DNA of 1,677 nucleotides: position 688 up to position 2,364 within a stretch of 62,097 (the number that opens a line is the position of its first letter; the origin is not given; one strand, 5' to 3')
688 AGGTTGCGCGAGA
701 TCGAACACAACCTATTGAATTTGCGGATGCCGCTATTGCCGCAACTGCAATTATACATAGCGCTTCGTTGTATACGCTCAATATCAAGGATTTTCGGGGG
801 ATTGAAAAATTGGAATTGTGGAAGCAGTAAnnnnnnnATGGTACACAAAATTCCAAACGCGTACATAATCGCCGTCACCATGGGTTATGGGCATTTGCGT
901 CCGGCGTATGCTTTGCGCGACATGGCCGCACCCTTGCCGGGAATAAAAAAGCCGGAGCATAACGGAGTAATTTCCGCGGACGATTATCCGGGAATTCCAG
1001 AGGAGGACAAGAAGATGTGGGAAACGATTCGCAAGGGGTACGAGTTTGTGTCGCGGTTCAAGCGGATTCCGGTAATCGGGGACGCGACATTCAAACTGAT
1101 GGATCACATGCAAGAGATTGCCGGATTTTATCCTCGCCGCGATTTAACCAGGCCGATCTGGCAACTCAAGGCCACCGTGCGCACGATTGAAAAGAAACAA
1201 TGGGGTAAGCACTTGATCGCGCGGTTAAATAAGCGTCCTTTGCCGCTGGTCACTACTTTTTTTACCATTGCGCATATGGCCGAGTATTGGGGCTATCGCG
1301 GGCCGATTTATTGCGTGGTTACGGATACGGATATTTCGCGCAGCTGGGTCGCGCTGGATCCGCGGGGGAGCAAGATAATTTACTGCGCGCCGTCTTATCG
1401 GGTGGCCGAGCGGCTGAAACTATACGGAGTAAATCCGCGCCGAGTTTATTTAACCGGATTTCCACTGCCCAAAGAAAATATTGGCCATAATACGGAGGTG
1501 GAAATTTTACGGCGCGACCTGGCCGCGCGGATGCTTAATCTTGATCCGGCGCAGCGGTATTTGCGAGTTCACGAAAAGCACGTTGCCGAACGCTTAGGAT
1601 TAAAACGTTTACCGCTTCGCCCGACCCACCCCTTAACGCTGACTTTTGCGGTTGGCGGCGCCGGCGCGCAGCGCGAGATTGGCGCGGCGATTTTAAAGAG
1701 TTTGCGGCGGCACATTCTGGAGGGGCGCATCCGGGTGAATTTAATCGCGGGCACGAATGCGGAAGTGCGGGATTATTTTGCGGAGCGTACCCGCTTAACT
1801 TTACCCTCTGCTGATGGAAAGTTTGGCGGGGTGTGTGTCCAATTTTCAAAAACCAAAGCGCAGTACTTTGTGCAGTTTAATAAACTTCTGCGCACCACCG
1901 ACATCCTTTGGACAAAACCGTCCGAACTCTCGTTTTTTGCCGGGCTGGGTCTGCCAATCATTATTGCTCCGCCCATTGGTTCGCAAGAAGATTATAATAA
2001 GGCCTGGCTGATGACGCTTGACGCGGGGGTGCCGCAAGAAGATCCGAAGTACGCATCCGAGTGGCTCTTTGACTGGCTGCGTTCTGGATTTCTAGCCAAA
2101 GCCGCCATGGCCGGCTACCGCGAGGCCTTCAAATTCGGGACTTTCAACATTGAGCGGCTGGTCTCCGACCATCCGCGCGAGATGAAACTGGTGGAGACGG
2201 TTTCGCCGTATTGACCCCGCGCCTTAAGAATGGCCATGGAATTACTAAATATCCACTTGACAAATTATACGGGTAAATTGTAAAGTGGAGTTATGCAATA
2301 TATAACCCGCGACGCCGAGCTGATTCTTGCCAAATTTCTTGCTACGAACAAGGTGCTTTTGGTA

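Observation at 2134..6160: Three diverging copies of one gene's 3' end bracket two single-gene cassettes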

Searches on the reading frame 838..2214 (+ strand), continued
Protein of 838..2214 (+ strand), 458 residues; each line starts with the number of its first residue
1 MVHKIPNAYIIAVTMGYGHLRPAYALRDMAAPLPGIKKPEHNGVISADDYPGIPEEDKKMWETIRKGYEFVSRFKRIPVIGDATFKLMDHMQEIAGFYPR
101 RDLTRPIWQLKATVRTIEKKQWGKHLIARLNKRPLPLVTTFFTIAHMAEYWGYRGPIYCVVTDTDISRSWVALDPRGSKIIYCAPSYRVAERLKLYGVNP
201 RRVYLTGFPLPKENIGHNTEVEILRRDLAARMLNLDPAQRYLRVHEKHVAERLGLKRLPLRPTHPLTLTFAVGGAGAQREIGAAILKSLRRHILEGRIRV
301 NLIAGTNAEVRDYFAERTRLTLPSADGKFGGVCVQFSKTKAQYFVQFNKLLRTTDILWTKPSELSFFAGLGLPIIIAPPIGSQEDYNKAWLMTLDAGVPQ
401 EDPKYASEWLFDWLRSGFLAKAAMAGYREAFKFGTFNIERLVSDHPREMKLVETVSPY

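Call 21: find_encoding_contigs(protein=P0008, flank=10000, max_places=3)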
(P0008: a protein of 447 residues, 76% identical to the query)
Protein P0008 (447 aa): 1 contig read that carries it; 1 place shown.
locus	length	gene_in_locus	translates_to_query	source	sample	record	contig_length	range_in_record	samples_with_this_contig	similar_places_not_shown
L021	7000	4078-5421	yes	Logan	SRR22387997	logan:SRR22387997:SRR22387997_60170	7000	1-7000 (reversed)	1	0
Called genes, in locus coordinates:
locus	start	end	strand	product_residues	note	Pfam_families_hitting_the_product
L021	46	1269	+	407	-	PF00437:T2SSE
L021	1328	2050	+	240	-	PF00482:T2SSF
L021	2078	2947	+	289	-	PF00482:T2SSF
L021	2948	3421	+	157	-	PF01478:Peptidase_A24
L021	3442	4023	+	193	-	-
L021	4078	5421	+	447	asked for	PF22053:DUF6938 (weak)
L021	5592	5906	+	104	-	-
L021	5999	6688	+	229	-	PF01628:HrcA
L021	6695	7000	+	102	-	?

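Call 45: find_encoding_contigs(protein=P0002, flank=6000, max_places=3)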
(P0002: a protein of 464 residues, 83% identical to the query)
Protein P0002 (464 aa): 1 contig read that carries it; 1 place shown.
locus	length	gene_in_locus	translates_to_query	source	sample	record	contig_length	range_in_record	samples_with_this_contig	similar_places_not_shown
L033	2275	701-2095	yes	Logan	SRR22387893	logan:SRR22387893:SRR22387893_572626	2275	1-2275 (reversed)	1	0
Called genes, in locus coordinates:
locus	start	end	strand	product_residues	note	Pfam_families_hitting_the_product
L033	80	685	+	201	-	-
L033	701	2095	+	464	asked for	PF22053:DUF6938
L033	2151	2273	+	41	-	?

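Call 46: find_encoding_contigs(protein=P0010, flank=8000, max_places=3)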
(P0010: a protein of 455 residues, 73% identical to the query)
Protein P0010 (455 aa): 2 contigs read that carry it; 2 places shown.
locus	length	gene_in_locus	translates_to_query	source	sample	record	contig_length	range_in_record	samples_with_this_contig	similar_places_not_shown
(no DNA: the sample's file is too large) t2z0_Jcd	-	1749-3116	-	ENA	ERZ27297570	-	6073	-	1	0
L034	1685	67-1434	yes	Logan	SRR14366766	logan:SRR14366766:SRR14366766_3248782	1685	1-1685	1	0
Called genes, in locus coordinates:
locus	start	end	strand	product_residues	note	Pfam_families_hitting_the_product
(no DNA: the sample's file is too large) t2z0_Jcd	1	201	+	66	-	?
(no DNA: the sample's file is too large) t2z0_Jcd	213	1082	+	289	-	PF00482:T2SSF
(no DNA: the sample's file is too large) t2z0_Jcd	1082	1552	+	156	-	PF01478:Peptidase_A24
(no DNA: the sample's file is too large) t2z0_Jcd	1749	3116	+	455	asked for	PF22053:DUF6938 (faint)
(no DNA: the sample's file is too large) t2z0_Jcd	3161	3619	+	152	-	-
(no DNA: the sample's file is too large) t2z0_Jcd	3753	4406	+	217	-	PF01628:HrcA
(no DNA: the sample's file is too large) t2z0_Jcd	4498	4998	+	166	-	PF01025:GrpE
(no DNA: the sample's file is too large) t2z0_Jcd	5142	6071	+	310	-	?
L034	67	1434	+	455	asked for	PF22053:DUF6938 (faint)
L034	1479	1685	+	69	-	?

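Call 47: find_encoding_contigs(protein=P0012, flank=8000, max_places=3)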
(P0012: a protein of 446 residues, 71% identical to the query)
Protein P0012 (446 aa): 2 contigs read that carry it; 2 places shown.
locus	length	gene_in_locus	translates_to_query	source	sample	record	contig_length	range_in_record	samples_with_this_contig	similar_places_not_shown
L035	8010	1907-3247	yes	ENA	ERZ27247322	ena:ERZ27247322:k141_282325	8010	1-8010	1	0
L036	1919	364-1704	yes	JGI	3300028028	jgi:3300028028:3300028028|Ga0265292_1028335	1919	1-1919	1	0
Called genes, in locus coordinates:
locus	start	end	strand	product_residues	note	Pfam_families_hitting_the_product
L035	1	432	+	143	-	?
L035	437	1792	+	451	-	PF13687:DUF4153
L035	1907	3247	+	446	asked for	PF22053:DUF6938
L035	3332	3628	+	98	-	PF04014:MazE_antitoxin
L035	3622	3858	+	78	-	PF01850:PIN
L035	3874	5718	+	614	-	-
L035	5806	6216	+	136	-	PF01909:NTP_transf_2 (weak), PF18765:Polbeta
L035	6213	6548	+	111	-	PF01934:HepT-like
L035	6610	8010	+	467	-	?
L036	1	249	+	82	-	?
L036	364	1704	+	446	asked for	PF22053:DUF6938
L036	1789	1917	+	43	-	?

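Call 56: find_encoding_contigs(protein=P0020, flank=8000, max_places=3)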
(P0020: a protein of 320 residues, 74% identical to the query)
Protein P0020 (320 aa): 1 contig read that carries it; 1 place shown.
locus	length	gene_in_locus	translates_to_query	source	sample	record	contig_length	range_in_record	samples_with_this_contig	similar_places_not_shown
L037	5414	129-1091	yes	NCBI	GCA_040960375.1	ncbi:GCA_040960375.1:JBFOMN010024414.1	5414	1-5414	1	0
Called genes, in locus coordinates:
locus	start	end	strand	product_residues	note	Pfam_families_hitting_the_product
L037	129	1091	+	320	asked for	PF22053:DUF6938 (weak)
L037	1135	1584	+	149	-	PF13473:Cupredoxin_1 (faint)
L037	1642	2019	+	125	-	PF08570:DUF1761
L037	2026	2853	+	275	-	PF01978:TrmB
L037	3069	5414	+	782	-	?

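Call 88: find_related_loci(query=window:838-2214:+, collection=viral_contigs, flank=10000)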
Query window:838-2214:+ (458 aa) in viral_contigs; peptide patterns used: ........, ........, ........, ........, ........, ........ (x = any residue, [..] = any of these).
No stretch of DNA in the collection matches any of the patterns.

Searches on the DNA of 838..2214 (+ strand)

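Call 92: search_rna_families(source=L010, start=11840, end=12160, threshold=evalue, max_evalue=1)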
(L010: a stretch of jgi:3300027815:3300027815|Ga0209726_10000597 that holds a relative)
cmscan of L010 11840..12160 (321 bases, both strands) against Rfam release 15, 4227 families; matches with E-value up to 1: 2.
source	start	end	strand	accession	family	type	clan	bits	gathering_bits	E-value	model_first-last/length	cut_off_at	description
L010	12010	12137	+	RF01607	ceN100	Gene; snRNA; snoRNA; HACA-box;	-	19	80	0.27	1-132/132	no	C. elegans snoRNA ceN100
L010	11890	11909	+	RF01519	CC0196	Gene; sRNA;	-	14.2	35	0.8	35-54/58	no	Caulobacter sRNA CC0196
